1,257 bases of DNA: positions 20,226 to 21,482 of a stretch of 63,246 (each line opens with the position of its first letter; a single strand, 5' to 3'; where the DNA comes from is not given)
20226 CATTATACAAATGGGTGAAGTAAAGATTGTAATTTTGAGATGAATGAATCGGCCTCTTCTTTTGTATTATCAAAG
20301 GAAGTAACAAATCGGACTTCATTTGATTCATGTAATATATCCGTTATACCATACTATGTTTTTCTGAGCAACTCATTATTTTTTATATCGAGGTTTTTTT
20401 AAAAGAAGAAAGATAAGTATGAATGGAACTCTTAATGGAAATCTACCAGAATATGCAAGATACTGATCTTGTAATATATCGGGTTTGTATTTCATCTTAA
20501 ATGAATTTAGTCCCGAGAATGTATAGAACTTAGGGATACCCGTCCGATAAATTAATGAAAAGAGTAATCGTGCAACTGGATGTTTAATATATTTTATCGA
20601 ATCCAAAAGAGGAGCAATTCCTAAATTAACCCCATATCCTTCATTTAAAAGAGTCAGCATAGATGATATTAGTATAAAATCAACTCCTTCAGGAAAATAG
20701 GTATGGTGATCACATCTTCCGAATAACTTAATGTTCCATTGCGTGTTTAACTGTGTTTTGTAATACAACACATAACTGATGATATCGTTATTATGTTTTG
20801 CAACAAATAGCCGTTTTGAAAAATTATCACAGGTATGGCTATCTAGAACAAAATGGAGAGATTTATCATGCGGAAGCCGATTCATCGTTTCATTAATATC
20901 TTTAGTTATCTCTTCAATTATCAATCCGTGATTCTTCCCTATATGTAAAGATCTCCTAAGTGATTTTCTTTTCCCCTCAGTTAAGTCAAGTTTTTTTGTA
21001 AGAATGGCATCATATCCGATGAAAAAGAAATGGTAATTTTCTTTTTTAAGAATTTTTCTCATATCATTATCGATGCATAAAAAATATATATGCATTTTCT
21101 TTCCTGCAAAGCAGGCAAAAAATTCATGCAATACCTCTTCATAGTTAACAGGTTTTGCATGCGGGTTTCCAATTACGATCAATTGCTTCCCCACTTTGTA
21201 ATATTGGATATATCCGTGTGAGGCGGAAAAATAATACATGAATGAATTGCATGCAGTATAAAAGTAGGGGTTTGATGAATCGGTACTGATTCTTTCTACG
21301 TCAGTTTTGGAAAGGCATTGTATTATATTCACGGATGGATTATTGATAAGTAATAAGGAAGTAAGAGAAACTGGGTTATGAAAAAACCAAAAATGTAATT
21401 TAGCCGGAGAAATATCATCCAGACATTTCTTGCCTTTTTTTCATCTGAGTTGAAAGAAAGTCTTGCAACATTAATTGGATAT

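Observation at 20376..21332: Stand-alone MprF-C-terminal-like transferase translationally coupled to the carotenoid elongase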

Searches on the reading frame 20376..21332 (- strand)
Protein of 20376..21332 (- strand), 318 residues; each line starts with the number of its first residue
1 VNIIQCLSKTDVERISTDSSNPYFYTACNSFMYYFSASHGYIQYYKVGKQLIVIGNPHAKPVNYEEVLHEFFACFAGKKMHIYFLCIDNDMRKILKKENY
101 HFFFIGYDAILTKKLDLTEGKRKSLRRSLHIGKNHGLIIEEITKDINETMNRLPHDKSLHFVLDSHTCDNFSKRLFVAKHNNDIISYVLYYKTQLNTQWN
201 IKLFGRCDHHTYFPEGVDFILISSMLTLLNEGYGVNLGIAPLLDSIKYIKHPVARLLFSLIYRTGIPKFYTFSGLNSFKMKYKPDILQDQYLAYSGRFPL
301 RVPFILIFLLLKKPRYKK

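Call 5: search_protein_families(library=pfam, proteins=[window:20376-21332:-], max_evalue=0.01)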
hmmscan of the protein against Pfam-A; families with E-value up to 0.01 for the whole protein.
window:20376-21332:- (318 aa): 1 family
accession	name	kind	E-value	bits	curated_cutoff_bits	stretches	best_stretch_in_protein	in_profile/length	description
PF09924.15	LPG_synthase_C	-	1.7e-20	73.7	27.5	2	172-294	179-298/298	Phosphatidylglycerol lysyltransferase, C-terminal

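Call 6: search_protein_families(library=ncbifam, proteins=[window:20376-21332:-], max_evalue=0.01)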
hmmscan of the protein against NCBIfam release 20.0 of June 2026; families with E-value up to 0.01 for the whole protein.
window:20376-21332:- (318 aa): 1 family
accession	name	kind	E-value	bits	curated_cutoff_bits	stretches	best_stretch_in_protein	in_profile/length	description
NF033480.1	bifunc_MprF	equivalog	7.9e-20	70.7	600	2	176-310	707-838/841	bifunctional lysylphosphatidylglycerol flippase/synthetase MprF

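Call 7: find_homologous_proteins(query=window:20376-21332:-)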
Query window:20376-21332:- (318 aa): 1 proteins with E <= 0.001 among 1166 candidates.
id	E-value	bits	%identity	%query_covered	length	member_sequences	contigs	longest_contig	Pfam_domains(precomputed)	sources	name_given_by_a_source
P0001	9.6e-215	730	100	100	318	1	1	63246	PF09924.16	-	-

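Call 12: search_solved_structures(query=window:20376-21332:-, max_evalue=1, show_alignments=3)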
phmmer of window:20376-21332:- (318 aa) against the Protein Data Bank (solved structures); distinct sequences matched with E-value up to 1: 12.
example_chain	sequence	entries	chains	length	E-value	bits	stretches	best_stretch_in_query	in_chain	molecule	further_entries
4v36_A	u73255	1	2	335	2.8e-15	59.7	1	32-311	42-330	LYSYL-TRNA-DEPENDENT L-YSYL-PHOSPHATIDYLGYCEROL SYNTHASE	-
5vrv_A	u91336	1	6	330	1e-09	41.4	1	19-294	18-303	Protein regulated by acid pH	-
6lv0_A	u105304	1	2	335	7.1e-08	35.3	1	38-299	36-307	Low pH-inducible protein LpiA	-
7f47_A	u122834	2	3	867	1.9e-07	33.9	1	157-297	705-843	Hypothetical conserved protein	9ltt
6lvf_B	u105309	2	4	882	7.9e-07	31.9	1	40-299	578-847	Low pH-inducible protein LpiA | Bifunctional lysylphosphatidylglycerol flippase/synthetase MprF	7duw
4v34_A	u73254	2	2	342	0.00016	24.4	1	216-295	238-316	ALANYL-TRNA-DEPENDENT L-ALANYL- PHOPHATIDYLGLYCEROL SYNTHASE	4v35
9goe_A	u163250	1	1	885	0.001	21.7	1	216-295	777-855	Phosphatidylglycerol lysyltransferase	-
9w51_A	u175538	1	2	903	0.001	21.7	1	216-295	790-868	Phosphatidylglycerol lysyltransferase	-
9j8q_A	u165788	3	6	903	0.0011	21.6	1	216-295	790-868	Phosphatidylglycerol lysyltransferase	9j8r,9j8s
9w50_A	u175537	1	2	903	0.0011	21.6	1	216-295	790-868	Phosphatidylglycerol lysyltransferase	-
25qp_A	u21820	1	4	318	0.29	13.6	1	8-47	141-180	Phospholipid phosphatase 3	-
7td5_C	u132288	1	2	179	0.72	12.3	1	69-174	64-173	Polycomb protein SUZ12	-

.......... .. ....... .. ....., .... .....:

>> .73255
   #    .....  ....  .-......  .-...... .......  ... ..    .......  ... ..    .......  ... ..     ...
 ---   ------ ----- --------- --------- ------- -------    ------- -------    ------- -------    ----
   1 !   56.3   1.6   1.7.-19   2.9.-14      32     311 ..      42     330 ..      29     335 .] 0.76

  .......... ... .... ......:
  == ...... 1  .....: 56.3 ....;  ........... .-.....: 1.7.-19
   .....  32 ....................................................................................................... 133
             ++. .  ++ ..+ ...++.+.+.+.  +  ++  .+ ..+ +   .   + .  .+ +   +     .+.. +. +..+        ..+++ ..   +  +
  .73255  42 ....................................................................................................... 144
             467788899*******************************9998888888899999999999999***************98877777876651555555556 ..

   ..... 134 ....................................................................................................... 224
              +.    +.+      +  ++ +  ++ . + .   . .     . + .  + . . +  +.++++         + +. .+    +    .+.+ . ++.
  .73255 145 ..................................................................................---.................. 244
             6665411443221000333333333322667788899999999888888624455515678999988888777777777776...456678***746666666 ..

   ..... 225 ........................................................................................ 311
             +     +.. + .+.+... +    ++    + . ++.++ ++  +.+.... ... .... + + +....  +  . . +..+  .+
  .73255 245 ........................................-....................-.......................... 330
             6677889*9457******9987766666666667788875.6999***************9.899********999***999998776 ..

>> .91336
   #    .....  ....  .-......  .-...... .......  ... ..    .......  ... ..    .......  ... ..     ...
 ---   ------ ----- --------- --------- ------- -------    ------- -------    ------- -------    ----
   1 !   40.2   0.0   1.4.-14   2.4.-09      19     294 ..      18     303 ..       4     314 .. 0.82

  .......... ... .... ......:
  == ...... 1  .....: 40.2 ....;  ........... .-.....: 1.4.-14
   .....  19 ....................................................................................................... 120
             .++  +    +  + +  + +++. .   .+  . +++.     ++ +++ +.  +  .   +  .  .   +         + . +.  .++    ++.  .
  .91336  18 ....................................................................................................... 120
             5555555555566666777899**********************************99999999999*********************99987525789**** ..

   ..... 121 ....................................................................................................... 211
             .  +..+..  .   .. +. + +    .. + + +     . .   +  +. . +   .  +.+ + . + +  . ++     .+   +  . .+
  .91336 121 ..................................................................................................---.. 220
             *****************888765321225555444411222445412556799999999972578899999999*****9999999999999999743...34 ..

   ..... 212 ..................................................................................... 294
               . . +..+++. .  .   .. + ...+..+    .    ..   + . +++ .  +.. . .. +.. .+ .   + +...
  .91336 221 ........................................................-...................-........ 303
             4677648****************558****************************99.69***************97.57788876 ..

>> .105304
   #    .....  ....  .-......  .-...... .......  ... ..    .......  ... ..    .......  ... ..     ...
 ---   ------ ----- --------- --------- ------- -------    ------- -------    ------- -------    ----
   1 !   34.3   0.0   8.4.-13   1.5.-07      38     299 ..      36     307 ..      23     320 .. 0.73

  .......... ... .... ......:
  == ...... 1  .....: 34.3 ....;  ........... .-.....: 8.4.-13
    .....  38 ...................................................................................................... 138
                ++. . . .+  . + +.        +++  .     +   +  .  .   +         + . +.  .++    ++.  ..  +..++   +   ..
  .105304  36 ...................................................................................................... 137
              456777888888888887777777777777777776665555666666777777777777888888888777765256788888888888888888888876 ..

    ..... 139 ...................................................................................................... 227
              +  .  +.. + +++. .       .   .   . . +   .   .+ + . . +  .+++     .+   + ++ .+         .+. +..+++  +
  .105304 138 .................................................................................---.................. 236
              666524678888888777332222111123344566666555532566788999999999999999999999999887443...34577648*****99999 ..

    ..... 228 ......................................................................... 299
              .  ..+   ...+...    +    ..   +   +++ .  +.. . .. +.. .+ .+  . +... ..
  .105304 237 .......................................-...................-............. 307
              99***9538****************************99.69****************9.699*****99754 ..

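Call 16: search_protein_representatives(protein=window:20376-21332:-)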
Query: 318 residues. Proteins with E-value up to 0.001 (for the whole library): 171; up to 1e-10: 4; up to 1e-30: 1. The best 150 are listed.
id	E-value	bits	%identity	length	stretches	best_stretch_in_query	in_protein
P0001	3.0e-215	729.8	100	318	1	1-318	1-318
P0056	9.1e-12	61.3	24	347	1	23-302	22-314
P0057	1.6e-11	60.5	28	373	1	18-307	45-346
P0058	3.5e-11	59.4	28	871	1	28-300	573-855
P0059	8.5e-10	54.8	27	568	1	16-296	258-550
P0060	1.2e-09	54.3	25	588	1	35-295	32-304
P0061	1.6e-09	53.9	30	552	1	19-309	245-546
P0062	1.7e-09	53.8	30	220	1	25-191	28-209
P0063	2.6e-09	53.2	27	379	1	20-296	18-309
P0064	2.8e-09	53.2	27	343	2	28-144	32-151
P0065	4.1e-09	52.6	27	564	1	3-300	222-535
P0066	4.7e-09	52.4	24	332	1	6-308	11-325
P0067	4.7e-09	52.4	26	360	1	27-298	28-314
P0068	1.3e-08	50.9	26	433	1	28-301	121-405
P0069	1.4e-08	50.8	28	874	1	25-300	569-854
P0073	4.9e-08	49.0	25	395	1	13-300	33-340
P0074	9.2e-08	48.2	27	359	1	31-292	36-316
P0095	1.5e-06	44.2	28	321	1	7-289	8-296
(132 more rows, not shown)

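Call 17: find_encoding_contigs(protein=window:20376-21332:-, flank=10000, max_places=5)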
Protein window:20376-21332:- (318 aa): no gene with exactly this product is on record in the collection.

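Call 28: find_homologous_proteins(query=A2, max_evalue=0.00001)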
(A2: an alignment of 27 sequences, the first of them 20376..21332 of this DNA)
Query A2 (27 sequences) (318 aa, profile of the alignment): 8 proteins with E <= 0.00001 among 7444 candidates.
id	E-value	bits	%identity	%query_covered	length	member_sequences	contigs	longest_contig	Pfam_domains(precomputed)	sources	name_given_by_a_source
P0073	3.0e-95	337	22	88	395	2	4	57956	PF09924.16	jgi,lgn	-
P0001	5.0e-78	280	100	100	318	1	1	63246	PF09924.16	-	-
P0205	5.9e-66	241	19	92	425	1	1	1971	PF09924.16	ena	-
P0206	4.4e-64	235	20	87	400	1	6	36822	PF09924.16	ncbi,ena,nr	ncbi:MAG: DUF2156 domain-containing protein [Planctomycetaceae bacterium]|nr:DUF2156 domain-containi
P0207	1.7e-62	229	18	84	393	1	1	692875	PF09924.16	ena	-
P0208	2.4e-62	229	37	20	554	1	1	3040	PF09924.16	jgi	-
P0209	4.0e-62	228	48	8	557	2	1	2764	PF09924.16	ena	-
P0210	1.0e-54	204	19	83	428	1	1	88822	PF09924.16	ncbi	ncbi:MAG: bifunctional lysylphosphatidylglycerol flippase/synthetase MprF [Planctomycetaceae bacteri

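Call 39: predict_structure(alignment_id=A2)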
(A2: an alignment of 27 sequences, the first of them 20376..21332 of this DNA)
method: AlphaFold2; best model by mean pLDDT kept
length: 318 residues; sequences in the alignment: 27
mean_pLDDT: 84.4   pTM: 0.83
mean pLDDT of the five models: 84.4, 82.4, 82.3, 81.7, 79.9
residues with pLDDT >= 90: 159; 70-90: 106; 50-70: 48; < 50: 5
segments of 3 or more residues with pLDDT < 50: 315-318
pLDDT, mean of each block of 10 residues (from residue 1): 62 69 64 90 90 91 95 95 93 96 92 90 92 95 92 73 57 92 93 80 83 85 96 93 84 86 68 87 94 86 79 51
secondary structure, 60 per line:
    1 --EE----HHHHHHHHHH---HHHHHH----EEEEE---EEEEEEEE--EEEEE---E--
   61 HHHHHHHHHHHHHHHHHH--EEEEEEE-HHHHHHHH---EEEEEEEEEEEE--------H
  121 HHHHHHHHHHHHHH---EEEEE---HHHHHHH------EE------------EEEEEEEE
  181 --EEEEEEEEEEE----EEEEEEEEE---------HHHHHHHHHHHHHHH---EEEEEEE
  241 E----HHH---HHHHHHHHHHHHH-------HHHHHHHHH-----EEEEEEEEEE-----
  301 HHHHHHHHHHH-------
elements in order: H9-18 H22-27 E32-36 E40-47 E50-54 H61-78 E81-87 H89-96 E100-111 H120-134 E138-142 H146-152 E173-180 E183-193 E198-206 H216-230 E234-241 H252-264 H272-280 E286-295 H301-311

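Call 42: fold_search(model_id=the predicted structure, library=pdb)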
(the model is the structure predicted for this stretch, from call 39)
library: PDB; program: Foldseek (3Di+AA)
matches with E <= 10: 786; with E <= 0.001: 56
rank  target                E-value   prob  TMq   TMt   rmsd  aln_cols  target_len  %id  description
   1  5vrv_F                1.9e-19  1.00  0.70  0.70   3.7       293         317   23  2.05 Angstrom Resolution Crystal Structure of C-terminal Domain (DUF2156) of Putative Lysylphosphatidylglycerol Synthe (released 2017-05-24)
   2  5vrv_B                2.7e-19  1.00  0.68  0.68   3.6       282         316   23  2.05 Angstrom Resolution Crystal Structure of C-terminal Domain (DUF2156) of Putative Lysylphosphatidylglycerol Synthe (released 2017-05-24)
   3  4v36_A                5.3e-19  1.00  0.74  0.72   3.5       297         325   22  The structure of L-PGS from Bacillus licheniformis (released 2015-08-19)
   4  5vrv_C                6.3e-19  1.00  0.74  0.74   3.8       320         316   22  2.05 Angstrom Resolution Crystal Structure of C-terminal Domain (DUF2156) of Putative Lysylphosphatidylglycerol Synthe (released 2017-05-24)
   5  5vrv_D                7.6e-19  1.00  0.74  0.74   3.7       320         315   22  2.05 Angstrom Resolution Crystal Structure of C-terminal Domain (DUF2156) of Putative Lysylphosphatidylglycerol Synthe (released 2017-05-24)
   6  5vrv_E                1.0e-18  1.00  0.70  0.71   3.8       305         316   22  2.05 Angstrom Resolution Crystal Structure of C-terminal Domain (DUF2156) of Putative Lysylphosphatidylglycerol Synthe (released 2017-05-24)
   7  5vrv_A                1.1e-18  1.00  0.73  0.73   3.8       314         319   22  2.05 Angstrom Resolution Crystal Structure of C-terminal Domain (DUF2156) of Putative Lysylphosphatidylglycerol Synthe (released 2017-05-24)
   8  4v36_B                3.8e-18  1.00  0.71  0.72   5.0       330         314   21  The structure of L-PGS from Bacillus licheniformis (released 2015-08-19)
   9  6lv0_A                1.3e-17  1.00  0.74  0.74   3.6       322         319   21  Crystal structure of the soluble domain of the multiple peptide resistance factor (MprF) from Rhizobium tropici (released 2021-02-03)
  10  4v34                  1.3e-17  1.00  0.77  0.76   3.9       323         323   20  The Structure of A-PGS from Pseudomonas aeruginosa (SeMet derivative) (released 2015-08-19)
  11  7duw_A                1.6e-17  1.00  0.69  0.29   4.3       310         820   22  Cryo-EM structure of the multiple peptide resistance factor (MprF) loaded with two lysyl-phosphatidylglycerol molecule (released 2021-04-21)
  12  4v35                  5.5e-17  1.00  0.77  0.76   4.1       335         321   18  The Structure of A-PGS from Pseudomonas aeruginosa (released 2015-08-19)
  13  7f47                  7.8e-17  1.00  0.77  0.32   3.7       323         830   21  Cryo-EM structure of Rhizobium etli MprF (released 2022-06-22)
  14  9goe_A                3.9e-16  1.00  0.72  0.31   4.5       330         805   16  Cryo-EM structure of the multiple peptide resistance factor (MprF) from Pseudomonas aeruginosa bound to a synthetic na (released 2025-03-12)
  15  9j8q_A                2.3e-15  1.00  0.71  0.30   4.6       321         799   16  MprF from Pseudomonas aeruginosa in GDN micelle, C2 symmetry (released 2025-09-03)
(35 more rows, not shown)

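Call 48: find_encoding_contigs(protein=P0057, flank=8000, max_places=2)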
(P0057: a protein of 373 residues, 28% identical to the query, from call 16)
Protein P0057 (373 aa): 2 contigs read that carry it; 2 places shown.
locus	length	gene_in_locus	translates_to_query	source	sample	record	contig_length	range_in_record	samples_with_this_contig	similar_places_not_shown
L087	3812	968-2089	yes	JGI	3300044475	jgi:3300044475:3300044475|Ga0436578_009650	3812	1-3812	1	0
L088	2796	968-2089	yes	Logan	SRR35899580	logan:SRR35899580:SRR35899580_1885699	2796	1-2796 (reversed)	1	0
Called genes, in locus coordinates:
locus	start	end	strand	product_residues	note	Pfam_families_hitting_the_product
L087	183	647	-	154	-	PF00165:HTH_AraC (faint), PF12833:HTH_18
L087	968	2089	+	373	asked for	PF09924:LPG_synthase_C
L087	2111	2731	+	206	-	PF01810:LysE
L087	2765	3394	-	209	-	-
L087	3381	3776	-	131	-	PF04542:Sigma70_r2 (weak), PF08281:Sigma70_r4_2, PF04545:Sigma70_r4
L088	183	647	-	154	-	PF00165:HTH_AraC (faint), PF12833:HTH_18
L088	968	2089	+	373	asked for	PF09924:LPG_synthase_C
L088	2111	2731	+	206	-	PF01810:LysE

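Call 49: find_encoding_contigs(protein=P0056, flank=8000, max_places=2)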
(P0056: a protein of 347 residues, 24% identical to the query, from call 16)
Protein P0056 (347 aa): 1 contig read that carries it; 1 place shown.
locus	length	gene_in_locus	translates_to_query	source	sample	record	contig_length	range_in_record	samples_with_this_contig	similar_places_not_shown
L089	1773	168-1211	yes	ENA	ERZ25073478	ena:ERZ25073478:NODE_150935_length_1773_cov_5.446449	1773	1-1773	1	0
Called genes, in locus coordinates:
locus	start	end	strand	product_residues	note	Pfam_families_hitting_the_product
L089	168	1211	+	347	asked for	PF09924:LPG_synthase_C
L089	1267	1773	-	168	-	?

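Call 63: search_protein_families(library=padloc, proteins=[window:20376-21332:-], max_evalue=0.01)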
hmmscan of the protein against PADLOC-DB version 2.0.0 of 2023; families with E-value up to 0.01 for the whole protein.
window:20376-21332:- (318 aa): 0 families

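Call 64: find_encoding_contigs(protein=P0095, flank=8000, max_places=3)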
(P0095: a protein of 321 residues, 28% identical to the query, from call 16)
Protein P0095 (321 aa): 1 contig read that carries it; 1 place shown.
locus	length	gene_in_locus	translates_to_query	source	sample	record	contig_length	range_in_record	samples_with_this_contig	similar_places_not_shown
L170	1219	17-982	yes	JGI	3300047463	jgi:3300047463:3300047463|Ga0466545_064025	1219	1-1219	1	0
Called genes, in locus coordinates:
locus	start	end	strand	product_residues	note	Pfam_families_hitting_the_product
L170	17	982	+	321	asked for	PF09924:LPG_synthase_C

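Call 65: find_encoding_contigs(protein=P0074, flank=8000, max_places=3)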
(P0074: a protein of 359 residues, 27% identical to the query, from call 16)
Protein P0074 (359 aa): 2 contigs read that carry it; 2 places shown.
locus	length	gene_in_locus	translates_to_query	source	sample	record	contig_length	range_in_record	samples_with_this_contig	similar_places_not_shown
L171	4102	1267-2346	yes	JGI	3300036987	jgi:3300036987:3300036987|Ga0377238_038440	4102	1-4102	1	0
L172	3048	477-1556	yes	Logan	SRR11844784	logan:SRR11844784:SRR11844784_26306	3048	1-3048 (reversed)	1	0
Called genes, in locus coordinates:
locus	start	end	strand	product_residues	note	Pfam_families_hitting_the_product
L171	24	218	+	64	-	PF07971:Glyco_hydro_92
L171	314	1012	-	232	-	-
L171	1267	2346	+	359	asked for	PF09924:LPG_synthase_C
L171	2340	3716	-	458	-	PF00654:Voltage_CLC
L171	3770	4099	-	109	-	PF03308:MeaB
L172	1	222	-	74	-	?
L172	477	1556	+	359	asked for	PF09924:LPG_synthase_C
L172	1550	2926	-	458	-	PF00654:Voltage_CLC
